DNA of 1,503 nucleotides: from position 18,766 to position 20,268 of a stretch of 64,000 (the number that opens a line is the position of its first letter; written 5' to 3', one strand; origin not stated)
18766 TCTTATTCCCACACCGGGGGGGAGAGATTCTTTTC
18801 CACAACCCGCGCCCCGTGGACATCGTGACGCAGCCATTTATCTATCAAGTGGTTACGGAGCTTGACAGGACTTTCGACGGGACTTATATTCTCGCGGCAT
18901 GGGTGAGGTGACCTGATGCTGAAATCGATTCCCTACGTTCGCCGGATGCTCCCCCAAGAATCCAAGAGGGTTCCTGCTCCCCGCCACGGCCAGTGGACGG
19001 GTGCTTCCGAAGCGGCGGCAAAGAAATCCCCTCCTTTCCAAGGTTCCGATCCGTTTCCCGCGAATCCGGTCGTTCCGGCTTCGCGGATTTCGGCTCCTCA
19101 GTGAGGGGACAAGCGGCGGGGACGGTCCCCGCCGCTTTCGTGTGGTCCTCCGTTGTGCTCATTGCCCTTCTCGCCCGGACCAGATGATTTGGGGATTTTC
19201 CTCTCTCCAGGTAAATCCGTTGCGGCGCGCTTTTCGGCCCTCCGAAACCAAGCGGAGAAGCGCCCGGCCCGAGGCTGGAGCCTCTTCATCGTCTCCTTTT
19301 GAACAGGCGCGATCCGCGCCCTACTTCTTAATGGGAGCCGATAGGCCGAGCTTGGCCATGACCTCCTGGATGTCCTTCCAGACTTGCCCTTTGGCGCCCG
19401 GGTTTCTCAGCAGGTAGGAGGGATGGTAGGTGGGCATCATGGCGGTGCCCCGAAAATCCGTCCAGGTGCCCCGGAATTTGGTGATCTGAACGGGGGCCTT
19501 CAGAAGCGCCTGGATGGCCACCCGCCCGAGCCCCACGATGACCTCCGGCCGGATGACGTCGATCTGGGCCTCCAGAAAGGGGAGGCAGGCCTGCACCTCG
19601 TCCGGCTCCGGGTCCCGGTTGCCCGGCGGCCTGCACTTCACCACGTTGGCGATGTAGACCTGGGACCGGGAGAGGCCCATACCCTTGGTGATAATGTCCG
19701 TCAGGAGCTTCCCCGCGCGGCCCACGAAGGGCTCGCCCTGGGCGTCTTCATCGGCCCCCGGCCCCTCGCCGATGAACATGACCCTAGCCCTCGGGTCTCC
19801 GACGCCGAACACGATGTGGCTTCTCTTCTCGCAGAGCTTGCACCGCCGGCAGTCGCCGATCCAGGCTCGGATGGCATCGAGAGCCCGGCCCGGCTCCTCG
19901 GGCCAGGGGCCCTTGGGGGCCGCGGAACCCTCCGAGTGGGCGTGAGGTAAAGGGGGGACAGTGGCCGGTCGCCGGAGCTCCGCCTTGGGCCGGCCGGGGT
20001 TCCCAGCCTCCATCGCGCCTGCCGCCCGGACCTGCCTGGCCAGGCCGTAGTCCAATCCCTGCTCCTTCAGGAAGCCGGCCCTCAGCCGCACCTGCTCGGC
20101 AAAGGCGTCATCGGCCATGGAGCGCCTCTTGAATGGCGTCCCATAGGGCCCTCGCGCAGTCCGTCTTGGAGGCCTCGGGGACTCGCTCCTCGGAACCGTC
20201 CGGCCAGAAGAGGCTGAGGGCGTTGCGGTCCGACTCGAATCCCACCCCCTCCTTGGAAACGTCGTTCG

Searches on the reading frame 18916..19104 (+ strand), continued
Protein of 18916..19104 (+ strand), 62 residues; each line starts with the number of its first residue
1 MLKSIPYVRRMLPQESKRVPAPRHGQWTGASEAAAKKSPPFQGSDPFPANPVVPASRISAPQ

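Call 64: search_protein_families(library=pfam, alignment_id=A4, max_evalue=1)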
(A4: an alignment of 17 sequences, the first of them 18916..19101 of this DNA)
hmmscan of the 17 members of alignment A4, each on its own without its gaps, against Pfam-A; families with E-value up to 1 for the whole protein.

A. member 1, window:18916-19101:+ (62 aa): 1 family
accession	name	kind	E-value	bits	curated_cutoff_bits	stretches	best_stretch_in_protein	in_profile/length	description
PF11511.13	RhodobacterPufX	-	0.15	12.1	25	1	6-23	46-63/67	Intrinsic membrane protein PufX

B. families by the number of members that match (of 17 scanned): 3 families
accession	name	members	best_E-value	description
PF24779.1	UTP23_sensor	1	0.099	UTP23 sensor motif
PF11511.13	RhodobacterPufX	1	0.15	Intrinsic membrane protein PufX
PF23218.1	PH_AIR9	1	0.19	AIR9 PH-like domain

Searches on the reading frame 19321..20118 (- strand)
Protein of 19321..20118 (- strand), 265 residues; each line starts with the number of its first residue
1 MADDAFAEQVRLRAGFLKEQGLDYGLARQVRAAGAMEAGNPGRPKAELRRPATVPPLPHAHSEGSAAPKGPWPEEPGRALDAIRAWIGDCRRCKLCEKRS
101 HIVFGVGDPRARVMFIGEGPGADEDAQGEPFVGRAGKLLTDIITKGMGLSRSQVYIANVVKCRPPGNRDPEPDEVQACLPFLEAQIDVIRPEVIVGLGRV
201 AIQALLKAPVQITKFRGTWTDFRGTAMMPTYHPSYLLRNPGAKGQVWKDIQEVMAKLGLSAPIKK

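Call 13: search_protein_families(library=pfam, proteins=[window:19321-20118:-], max_evalue=0.01)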
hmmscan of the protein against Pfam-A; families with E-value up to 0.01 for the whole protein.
window:19321-20118:- (265 aa): 1 family
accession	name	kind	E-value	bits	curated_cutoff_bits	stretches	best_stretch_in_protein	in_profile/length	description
PF03167.25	UDG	-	2.2e-40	138.4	24.3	1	104-250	1-140/141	Uracil DNA glycosylase superfamily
